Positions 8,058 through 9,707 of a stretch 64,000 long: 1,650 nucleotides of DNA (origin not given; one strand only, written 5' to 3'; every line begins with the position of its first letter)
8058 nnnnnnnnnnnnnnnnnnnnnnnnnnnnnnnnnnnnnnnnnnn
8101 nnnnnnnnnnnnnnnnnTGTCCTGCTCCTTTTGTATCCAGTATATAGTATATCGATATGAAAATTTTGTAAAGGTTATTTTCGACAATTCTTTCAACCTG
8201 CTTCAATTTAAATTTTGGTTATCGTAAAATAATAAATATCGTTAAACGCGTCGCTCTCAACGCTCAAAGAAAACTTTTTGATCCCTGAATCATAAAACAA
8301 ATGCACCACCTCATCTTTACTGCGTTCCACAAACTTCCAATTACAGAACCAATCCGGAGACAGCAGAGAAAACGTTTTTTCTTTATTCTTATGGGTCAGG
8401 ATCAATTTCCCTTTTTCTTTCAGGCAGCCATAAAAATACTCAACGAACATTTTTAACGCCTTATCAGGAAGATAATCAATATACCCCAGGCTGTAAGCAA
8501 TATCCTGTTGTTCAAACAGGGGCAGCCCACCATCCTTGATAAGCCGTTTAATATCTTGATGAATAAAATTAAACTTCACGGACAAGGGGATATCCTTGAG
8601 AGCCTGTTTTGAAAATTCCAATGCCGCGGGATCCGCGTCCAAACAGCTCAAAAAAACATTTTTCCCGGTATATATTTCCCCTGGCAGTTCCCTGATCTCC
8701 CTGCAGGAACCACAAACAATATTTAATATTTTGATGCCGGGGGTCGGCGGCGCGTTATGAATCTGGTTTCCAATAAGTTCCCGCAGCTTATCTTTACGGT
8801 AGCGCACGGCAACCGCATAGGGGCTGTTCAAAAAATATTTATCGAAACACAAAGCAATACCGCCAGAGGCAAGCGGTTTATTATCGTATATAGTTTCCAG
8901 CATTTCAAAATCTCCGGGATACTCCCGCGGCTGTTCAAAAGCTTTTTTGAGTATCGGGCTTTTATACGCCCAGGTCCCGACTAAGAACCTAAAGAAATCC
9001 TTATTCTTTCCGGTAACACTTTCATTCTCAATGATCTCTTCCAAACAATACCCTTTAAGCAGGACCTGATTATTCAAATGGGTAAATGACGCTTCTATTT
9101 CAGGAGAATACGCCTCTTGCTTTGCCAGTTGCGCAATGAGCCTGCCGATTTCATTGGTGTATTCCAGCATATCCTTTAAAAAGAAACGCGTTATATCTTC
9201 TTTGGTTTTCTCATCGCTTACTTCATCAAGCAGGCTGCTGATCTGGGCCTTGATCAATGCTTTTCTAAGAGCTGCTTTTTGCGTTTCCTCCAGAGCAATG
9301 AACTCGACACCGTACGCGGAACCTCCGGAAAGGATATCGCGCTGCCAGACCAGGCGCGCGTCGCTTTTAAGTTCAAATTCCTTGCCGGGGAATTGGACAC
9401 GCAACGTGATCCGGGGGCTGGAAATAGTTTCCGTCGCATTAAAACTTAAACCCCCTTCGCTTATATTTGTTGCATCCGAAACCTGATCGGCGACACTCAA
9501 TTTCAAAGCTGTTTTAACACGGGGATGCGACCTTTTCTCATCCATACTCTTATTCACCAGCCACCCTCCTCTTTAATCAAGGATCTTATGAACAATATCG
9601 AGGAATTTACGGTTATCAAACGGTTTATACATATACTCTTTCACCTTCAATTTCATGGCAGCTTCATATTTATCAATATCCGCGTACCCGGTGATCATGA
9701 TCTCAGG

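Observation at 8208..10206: Operon of Xis-type HTH, single-domain response regulator and PilZ-methyltransferase fusion behind a perfect sigma70 promoter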

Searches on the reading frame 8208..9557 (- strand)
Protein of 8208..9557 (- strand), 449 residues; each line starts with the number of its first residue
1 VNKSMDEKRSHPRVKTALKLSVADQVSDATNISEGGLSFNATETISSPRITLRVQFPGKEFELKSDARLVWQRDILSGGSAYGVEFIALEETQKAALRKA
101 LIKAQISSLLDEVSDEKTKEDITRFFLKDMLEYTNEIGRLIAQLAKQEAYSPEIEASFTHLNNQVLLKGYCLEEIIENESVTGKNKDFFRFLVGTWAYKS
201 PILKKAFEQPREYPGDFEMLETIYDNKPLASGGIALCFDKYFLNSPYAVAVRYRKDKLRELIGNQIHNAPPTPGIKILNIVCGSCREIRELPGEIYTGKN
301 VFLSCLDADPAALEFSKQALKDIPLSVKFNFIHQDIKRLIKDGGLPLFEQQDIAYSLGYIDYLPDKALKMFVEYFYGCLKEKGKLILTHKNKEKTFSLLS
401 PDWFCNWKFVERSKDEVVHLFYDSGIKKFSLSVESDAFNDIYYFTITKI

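Call 3: search_protein_families(library=pfam, proteins=[window:8208-9557:-], max_evalue=1)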
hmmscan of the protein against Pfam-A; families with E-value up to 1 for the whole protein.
window:8208-9557:- (449 aa): 3 families
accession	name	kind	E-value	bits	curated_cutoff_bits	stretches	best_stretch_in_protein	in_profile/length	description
PF07238.19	PilZ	-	5.4e-08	33.5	22.5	1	7-100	1-99/102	PilZ domain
PF13649.12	Methyltransf_25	-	0.00039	21.5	27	1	277-383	1-97/97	Methyltransferase domain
PF12147.14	Methyltransf_20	-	0.0016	18.1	21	1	220-288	79-148/309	Putative methyltransferase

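Call 4: search_protein_families(library=ncbifam, proteins=[window:8208-9557:-], max_evalue=1)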
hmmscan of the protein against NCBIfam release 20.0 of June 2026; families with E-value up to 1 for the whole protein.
window:8208-9557:- (449 aa): 2 families
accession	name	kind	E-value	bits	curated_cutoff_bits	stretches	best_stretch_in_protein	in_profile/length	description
TIGR02266.1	gmx_TIGR02266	paralog_domain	9.1e-08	32.2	68.7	1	29-100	21-94/96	TIGR02266 family protein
NF005084.0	PRK06519.1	equivalog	0.18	10.9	320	1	59-124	216-283/397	beta-ketoacyl-ACP synthase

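Call 5: find_homologous_proteins(query=window:8208-9557:-)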
Query window:8208-9557:- (449 aa): 216 proteins with E <= 0.001 among 7561 candidates; the best 120 are listed.
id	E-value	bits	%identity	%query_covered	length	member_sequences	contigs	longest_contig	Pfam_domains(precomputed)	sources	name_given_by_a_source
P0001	2.0e-298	1007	100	99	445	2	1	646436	PF07238.20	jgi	jgi:SAM-dependent methyltransferase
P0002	1.8e-253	859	85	100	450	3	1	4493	PF07238.20,PF13649.13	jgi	jgi:SAM-dependent methyltransferase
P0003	1.8e-250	849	85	99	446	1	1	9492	PF07238.20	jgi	jgi:SAM-dependent methyltransferase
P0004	2.3e-249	846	84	100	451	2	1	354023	PF07238.20,PF13649.13,PF12147.15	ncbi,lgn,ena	ncbi:MAG: PilZ domain-containing protein [Candidatus Omnitrophota bacterium]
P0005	6.5e-174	597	59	99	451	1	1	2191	PF07238.20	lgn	-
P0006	5.3e-173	594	58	100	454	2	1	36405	PF07238.20,PF12147.15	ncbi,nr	ncbi:MAG: PilZ domain-containing protein [Candidatus Omnitrophica bacterium]|nr:PilZ domain-containi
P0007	1.2e-169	583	58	100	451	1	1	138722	PF07238.20,PF12147.15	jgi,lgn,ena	-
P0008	1.5e-169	583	57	100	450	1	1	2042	PF07238.20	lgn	-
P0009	1.9e-168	579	57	100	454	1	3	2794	PF07238.20,PF12147.15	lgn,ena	-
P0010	9.4e-168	577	58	100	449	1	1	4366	PF07238.20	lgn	-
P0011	1.1e-167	576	59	100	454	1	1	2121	PF07238.20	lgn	-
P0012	1.3e-167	576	57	100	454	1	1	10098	PF07238.20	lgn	-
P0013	2.2e-167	575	57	100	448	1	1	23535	PF07238.20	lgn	-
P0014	4.5e-167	574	57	100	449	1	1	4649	PF07238.20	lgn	-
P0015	2.9e-164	565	56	100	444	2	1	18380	PF07238.20,PF13649.13,PF08242.19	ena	-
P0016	4.7e-164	564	56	100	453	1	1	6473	PF07238.20,PF12147.15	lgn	-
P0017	4.0e-162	558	55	100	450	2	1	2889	PF13847.13,PF07238.20,PF13649.13,PF12147.15,PF08242.19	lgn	-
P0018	4.0e-161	555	55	100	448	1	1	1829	PF07238.20,PF08242.19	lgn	-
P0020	1.1e-156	540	53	100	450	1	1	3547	PF13847.13,PF07238.20,PF13649.13,PF12147.15,PF08242.19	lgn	-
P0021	1.3e-156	540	57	99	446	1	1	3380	PF07238.20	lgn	-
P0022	2.8e-156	539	54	100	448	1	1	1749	PF07238.20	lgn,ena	-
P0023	1.1e-149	517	53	100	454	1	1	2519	PF07238.20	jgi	jgi:hypothetical protein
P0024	5.2e-149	515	52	100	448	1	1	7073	PF07238.20,PF12147.15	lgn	-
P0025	7.8e-148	511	51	100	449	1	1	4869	PF07238.20,PF13649.13,PF08242.19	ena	-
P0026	3.9e-147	509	51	100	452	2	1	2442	PF07238.20,PF12147.15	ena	-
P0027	1.8e-146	507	52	100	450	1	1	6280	PF13847.13,PF07238.20,PF13649.13,PF08242.19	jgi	-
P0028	6.0e-145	502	52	100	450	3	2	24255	PF07238.20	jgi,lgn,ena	-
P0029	8.5e-145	501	52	100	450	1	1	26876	PF07238.20,PF12147.15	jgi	jgi:hypothetical protein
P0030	8.7e-145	501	52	100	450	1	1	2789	PF07238.20,PF12147.15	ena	-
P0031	1.1e-144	501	52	100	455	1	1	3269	PF07238.20,PF08242.19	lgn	-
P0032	1.6e-144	500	51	100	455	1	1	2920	PF13847.13,PF07238.20,PF13649.13,PF12147.15,PF08242.19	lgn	-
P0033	3.8e-144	499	52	100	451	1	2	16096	PF13847.13,PF07238.20,PF13649.13,PF12147.15,PF08242.19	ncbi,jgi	ncbi:MAG: PilZ domain-containing protein [Candidatus Omnitrophota bacterium]|jgi:hypothetical protei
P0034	5.2e-144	498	52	100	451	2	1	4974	PF07238.20,PF12147.15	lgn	-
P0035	4.6e-143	495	53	100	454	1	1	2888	PF13847.13,PF07238.20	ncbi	-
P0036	3.0e-142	493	52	100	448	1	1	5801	PF07238.20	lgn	-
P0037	1.0e-141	491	51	100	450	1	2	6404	PF07238.20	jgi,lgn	-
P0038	1.5e-141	490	51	100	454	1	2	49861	PF13847.13,PF07238.20,PF13649.13,PF12147.15,PF08242.19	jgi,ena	-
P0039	2.1e-141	490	51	99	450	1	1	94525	PF07238.20,PF12147.15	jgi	jgi:hypothetical protein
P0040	3.2e-141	489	52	100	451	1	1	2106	PF07238.20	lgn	-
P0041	3.5e-141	489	52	100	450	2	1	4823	PF07238.20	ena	-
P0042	1.2e-140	487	51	100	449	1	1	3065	PF07238.20,PF12147.15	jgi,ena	-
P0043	1.6e-140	487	53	100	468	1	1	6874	PF07238.20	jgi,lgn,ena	-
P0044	1.7e-140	487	51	100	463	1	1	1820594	PF07238.20,PF12147.15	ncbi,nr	ncbi:MAG: PilZ domain-containing protein [Candidatus Omnitrophota bacterium]|nr:MAG: PilZ domain-con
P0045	1.9e-140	487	51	100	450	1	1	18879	PF07238.20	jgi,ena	-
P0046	2.4e-140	486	51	100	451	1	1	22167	PF07238.20,PF12147.15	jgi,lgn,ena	-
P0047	4.7e-140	485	51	100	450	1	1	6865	PF07238.20,PF12147.15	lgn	-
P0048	7.4e-140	485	52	100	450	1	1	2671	PF07238.20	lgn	-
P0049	8.0e-140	485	49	100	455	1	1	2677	PF13847.13,PF07238.20,PF13649.13,PF12147.15,PF08242.19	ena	-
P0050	9.9e-140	484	50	100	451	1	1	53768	PF07238.20,PF12147.15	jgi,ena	-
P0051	2.3e-139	483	50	100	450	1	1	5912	PF13847.13,PF07238.20,PF13649.13,PF12147.15,PF08242.19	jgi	jgi:extracellular factor (EF) 3-hydroxypalmitic acid methyl ester biosynthesis protein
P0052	2.5e-139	483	51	100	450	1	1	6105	PF07238.20,PF12147.15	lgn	-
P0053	4.3e-139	482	51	100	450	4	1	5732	PF07238.20,PF12147.15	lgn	-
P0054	4.7e-139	482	51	100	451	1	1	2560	PF07238.20,PF13649.13,PF12147.15,PF08242.19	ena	-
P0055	5.2e-139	482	50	100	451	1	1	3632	PF07238.20,PF08242.19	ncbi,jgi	jgi:hypothetical protein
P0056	2.0e-138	480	52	100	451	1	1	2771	PF07238.20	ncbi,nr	ncbi:MAG: PilZ domain-containing protein [Candidatus Omnitrophica bacterium]|nr:PilZ domain-containi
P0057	2.6e-138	480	51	100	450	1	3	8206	PF07238.20,PF12147.15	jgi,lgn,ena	-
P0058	4.1e-138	479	50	100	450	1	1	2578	PF07238.20,PF12147.15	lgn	-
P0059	4.3e-138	479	52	100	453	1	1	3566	PF13847.13,PF07238.20,PF13649.13,PF12147.15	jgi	jgi:enamine deaminase RidA (YjgF/YER057c/UK114 family)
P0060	2.5e-137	476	50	100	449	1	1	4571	PF07238.20,PF12147.15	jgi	jgi:hypothetical protein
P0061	3.7e-137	476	50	100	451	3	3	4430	PF07238.20,PF08242.19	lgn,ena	-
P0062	1.3e-136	474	49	100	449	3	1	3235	PF13847.13,PF07238.20,PF13649.13,PF12147.15,PF08242.19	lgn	-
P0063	1.7e-136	474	50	100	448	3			PF07238.20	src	-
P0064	2.4e-136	473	51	100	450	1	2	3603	PF07238.20,PF13649.13,PF12147.15,PF08242.19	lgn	-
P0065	3.9e-136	472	50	100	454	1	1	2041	PF07238.20,PF13649.13,PF12147.15,PF08242.19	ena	-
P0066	4.3e-136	472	51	100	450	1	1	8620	PF13847.13,PF07238.20,PF13489.13,PF13649.13,PF12147.15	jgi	jgi:SAM-dependent methyltransferase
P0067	5.2e-136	472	50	98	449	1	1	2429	PF07238.20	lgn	-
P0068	8.2e-136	471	51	100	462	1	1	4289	PF07238.20,PF13649.13,PF08242.19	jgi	jgi:SAM-dependent methyltransferase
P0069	1.4e-135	471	49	99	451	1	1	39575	PF07238.20,PF12147.15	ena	-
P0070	5.9e-135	469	49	100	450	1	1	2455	PF13847.13,PF07238.20,PF12147.15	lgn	-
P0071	6.2e-135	469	49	100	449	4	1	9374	PF07238.20,PF12147.15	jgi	jgi:hypothetical protein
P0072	9.3e-135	468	52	99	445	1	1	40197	PF13847.13,PF07238.20,PF13649.13,PF12147.15,PF08242.19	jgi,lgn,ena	-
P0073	1.1e-134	468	50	100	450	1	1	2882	PF13847.13,PF07238.20,PF13649.13,PF12147.15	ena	-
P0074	6.7e-134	465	50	100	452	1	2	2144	PF13847.13,PF07238.20,PF13489.13,PF12147.15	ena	-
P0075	7.1e-134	465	49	100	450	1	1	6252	PF07238.20,PF12147.15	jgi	jgi:hypothetical protein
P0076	7.6e-134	465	49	100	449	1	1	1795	PF07238.20,PF12147.15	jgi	jgi:hypothetical protein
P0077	1.5e-133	464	49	100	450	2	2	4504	PF07238.20,PF13649.13,PF08242.19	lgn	-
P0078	3.6e-133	463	49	100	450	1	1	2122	PF13847.13,PF07238.20,PF13649.13,PF12147.15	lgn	-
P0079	8.1e-133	462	49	100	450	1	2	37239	PF13847.13,PF07238.20,PF13649.13,PF12147.15,PF08242.19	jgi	jgi:SAM-dependent methyltransferase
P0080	1.1e-132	461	49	100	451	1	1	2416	PF07238.20,PF12147.15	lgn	-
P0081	1.1e-132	461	48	100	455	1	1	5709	PF07238.20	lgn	-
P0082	1.8e-132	460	49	100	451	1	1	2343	PF07238.20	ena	-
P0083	1.9e-132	460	47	100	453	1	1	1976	PF07238.20,PF12147.15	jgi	jgi:hypothetical protein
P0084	3.1e-132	460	48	100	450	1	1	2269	PF07238.20,PF12147.15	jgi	-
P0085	1.0e-131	458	59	78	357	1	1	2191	PF12147.15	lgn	-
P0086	1.8e-131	457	51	99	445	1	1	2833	PF13847.13,PF07238.20,PF13649.13,PF12147.15,PF08242.19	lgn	-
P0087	2.3e-131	457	49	100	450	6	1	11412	PF07238.20,PF12147.15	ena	-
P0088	2.9e-131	456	47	100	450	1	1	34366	PF07238.20,PF13649.13,PF12147.15,PF08242.19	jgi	-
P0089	4.3e-131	456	49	100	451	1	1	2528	PF07238.20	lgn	-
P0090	2.4e-130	453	45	100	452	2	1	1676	PF07238.20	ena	-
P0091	3.9e-130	453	48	100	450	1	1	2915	PF07238.20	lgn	-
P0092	4.2e-129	449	47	100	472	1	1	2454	PF07238.20,PF12147.15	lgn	-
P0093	3.2e-128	446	48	100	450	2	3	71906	PF07238.20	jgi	-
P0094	1.7e-127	444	44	100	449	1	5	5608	PF07238.20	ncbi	-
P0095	3.1e-125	437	47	100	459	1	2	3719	PF07238.20,PF12147.15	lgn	-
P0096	1.7e-124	434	48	99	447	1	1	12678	PF07238.20,PF13649.13,PF12147.15,PF08242.19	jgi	jgi:SAM-dependent methyltransferase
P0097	2.7e-124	433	48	94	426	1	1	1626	PF07238.20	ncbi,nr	ncbi:MAG: PilZ domain-containing protein, partial [Candidatus Omnitrophica bacterium]|nr:PilZ domain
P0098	4.9e-123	429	45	100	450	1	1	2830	PF07238.20,PF13649.13,PF12147.15,PF08242.19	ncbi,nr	ncbi:methyltransferase domain-containing protein [Candidatus Peregrinibacteria bacterium]|nr:methylt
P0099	1.3e-122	428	56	78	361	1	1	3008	PF13847.13,PF13649.13,PF12147.15,PF08242.19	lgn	-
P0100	1.4e-122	428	44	100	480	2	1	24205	PF07238.20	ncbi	ncbi:MAG: PilZ domain-containing protein [Candidatus Omnitrophota bacterium]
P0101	1.6e-122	428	50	91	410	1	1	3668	PF12147.15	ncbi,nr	ncbi:MAG: class I SAM-dependent methyltransferase family protein, partial [Candidatus Omnitrophica b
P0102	3.0e-122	427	47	98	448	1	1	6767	PF13847.13,PF07238.20,PF12147.15,PF08242.19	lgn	-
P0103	4.9e-122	426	46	100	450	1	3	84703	PF13847.13,PF07238.20,PF13649.13,PF12147.15,PF08242.19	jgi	-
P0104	1.7e-121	424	47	100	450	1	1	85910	PF07238.20,PF12147.15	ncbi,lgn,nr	ncbi:MAG: PilZ domain-containing protein [Candidatus Omnitrophica bacterium]|nr:PilZ domain-containi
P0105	5.3e-120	419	45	97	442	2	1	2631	PF07238.20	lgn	-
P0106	1.5e-119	418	45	100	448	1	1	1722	PF07238.20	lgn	-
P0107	1.4e-118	415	43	100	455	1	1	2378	PF07238.20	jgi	jgi:hypothetical protein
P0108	6.8e-118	412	46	100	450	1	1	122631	PF07238.20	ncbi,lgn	-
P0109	2.8e-117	410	43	100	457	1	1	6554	PF07238.20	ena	-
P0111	1.7e-115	404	45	99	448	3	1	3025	PF07238.20,PF12147.15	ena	-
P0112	2.0e-115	404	47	100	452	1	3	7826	PF13847.13,PF07238.20,PF08242.19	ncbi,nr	ncbi:MAG: PilZ domain-containing protein [Candidatus Omnitrophica bacterium]|nr:PilZ domain-containi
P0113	3.4e-115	403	49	81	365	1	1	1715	PF13847.13,PF13649.13,PF12147.15,PF08242.19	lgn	-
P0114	7.2e-112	393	43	98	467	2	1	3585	PF07238.20,PF12147.15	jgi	-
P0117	1.3e-110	388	42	98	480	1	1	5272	PF07238.20,PF13649.13,PF12147.15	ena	-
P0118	7.0e-110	386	42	100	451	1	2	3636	PF07238.20,PF12147.15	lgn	-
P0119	7.5e-110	386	41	100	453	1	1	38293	PF07238.20,PF12147.15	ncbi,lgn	-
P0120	2.1e-109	384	41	100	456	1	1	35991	PF07238.20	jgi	-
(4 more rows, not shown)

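Call 6: search_solved_structures(query=window:8208-9557:-, max_evalue=10, show_alignments=2)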
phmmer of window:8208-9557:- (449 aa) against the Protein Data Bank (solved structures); distinct sequences matched with E-value up to 10: 0.

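Call 10: search_solved_structures(query=A1, max_evalue=10, show_alignments=3)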
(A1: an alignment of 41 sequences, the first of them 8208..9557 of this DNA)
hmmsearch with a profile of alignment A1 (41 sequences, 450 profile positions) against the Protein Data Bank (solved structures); distinct sequences matched with E-value up to 10: 2.
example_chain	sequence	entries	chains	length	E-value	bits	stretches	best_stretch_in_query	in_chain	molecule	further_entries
1jqd_A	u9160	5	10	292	0.17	14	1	270-388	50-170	Histamine N-Methyltransferase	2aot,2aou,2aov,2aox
1jqe_A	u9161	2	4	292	0.24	13.5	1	270-388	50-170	Histamine N-Methyltransferase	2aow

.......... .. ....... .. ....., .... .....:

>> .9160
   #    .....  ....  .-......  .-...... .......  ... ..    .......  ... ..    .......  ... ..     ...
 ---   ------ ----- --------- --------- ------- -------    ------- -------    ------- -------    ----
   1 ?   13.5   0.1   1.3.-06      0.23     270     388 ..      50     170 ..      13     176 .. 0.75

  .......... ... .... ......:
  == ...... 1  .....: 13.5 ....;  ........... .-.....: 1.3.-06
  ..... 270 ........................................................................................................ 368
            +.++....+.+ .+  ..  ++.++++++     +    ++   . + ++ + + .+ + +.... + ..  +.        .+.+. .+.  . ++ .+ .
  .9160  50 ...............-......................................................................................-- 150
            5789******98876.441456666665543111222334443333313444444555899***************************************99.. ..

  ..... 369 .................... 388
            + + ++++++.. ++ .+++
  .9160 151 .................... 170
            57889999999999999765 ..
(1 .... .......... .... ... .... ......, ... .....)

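Call 11: find_encoding_contigs(protein=P0044, flank=6000, max_places=2)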
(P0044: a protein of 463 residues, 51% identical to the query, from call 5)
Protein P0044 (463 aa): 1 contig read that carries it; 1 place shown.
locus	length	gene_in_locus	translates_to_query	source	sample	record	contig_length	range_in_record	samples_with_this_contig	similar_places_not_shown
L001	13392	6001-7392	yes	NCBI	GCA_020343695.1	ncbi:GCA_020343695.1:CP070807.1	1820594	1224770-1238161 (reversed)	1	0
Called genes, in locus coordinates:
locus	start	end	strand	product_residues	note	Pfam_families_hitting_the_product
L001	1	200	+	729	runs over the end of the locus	PF16927:HisKA_7TM, PF00512:HisKA, PF02518:HATPase_c, PF14501:HATPase_c_5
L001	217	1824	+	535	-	PF00072:Response_reg, PF00109:ketoacyl-synt, PF00108:Thiolase_N (faint), PF02801:Ketoacyl-synt_C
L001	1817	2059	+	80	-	PF00550:PP-binding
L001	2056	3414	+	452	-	-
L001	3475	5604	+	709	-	PF16927:HisKA_7TM, PF01590:GAF (weak), PF13185:GAF_2 (weak), PF13492:GAF_3 (weak), PF02518:HATPase_c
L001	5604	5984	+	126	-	PF23198:PDE8A_N (weak), PF00072:Response_reg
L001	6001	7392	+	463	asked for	PF07238:PilZ, PF12147:Methyltransf_20 (weak)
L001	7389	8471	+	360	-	PF10555:MraY_sig1 (weak), PF00953:Glycos_transf_4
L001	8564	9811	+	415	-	PF21377:MurD_N (faint), PF21799:MurD-like_N, PF08245:Mur_ligase_M, PF02875:Mur_ligase_C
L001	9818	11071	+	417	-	PF01098:FTSW_RODA_SPOVE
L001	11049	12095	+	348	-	PF03033:Glyco_transf_28, PF04101:Glyco_tran_28_C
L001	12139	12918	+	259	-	PF01433:Peptidase_M1, PF13485:Peptidase_MA_2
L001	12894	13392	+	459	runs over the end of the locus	PF01225:Mur_ligase, PF08245:Mur_ligase_M, PF02875:Mur_ligase_C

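Call 12: find_encoding_contigs(protein=P0007, flank=6000, max_places=2)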
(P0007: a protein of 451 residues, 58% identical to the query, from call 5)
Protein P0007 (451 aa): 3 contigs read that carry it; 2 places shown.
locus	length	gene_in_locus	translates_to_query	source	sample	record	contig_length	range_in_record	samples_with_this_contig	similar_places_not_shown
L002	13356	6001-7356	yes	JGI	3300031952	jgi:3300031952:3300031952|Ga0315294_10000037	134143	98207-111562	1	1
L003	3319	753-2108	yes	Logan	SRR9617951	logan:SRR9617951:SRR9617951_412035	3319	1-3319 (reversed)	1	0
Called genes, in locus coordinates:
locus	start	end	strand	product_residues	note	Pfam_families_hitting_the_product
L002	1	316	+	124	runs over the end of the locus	PF00072:Response_reg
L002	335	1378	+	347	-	PF12147:Methyltransf_20 (faint), PF13489:Methyltransf_23 (weak), PF13847:Methyltransf_31 (weak), PF08242:Methyltransf_12 (weak)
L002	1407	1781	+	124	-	PF00072:Response_reg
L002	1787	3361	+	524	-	PF00171:Aldedh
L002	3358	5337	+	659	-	PF16927:HisKA_7TM, PF00512:HisKA (faint), PF13185:GAF_2 (weak), PF13492:GAF_3 (weak), PF02518:HATPase_c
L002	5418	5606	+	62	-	PF12728:HTH_17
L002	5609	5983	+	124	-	PF00072:Response_reg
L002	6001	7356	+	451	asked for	PF07238:PilZ, PF12147:Methyltransf_20 (weak)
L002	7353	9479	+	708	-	PF16927:HisKA_7TM, PF13185:GAF_2 (weak), PF13492:GAF_3 (faint), PF02518:HATPase_c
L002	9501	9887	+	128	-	PF00072:Response_reg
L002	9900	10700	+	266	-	PF00550:PP-binding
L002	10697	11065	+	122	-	PF00072:Response_reg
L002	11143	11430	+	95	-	PF02686:GatC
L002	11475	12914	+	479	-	PF01425:Amidase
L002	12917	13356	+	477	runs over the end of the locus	PF02934:GatB_N, PF02637:GatB_Yqey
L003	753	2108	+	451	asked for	PF07238:PilZ, PF12147:Methyltransf_20 (weak)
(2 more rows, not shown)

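Call 13: find_encoding_contigs(protein=P0108, flank=6000, max_places=2)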
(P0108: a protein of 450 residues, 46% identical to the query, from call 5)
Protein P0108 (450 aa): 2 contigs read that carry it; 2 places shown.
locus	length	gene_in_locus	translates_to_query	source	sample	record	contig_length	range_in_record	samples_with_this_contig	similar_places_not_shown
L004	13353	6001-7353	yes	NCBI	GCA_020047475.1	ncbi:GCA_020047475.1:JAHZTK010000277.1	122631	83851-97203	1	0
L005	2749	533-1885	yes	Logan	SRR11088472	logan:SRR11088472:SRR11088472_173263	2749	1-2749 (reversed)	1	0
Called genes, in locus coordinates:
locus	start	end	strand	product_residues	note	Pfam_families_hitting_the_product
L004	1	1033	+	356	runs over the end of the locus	-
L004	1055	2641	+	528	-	PF01488:Shikimate_DH, PF01118:Semialdhyde_dh (weak)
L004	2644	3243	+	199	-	PF00881:Nitroreductase, PF14512:TM1586_NiRdase (faint)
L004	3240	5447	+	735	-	PF16927:HisKA_7TM, PF01590:GAF (weak), PF13185:GAF_2, PF13492:GAF_3, PF02518:HATPase_c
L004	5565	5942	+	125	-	PF00072:Response_reg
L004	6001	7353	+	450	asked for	PF07238:PilZ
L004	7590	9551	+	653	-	PF16927:HisKA_7TM (weak), PF13185:GAF_2, PF01590:GAF, PF13492:GAF_3, PF02518:HATPase_c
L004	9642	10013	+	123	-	PF00072:Response_reg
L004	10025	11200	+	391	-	PF01590:GAF (weak), PF13487:HD_5, PF01966:HD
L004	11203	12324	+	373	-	PF06925:MGDG_synth, PF13439:Glyco_transf_4 (weak), PF00534:Glycos_transf_1, PF04101:Glyco_tran_28_C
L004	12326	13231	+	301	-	PF03279:Lip_A_acyltrans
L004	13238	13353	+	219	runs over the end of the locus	PF00535:Glycos_transf_2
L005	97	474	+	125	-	PF00072:Response_reg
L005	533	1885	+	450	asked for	PF07238:PilZ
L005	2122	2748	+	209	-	?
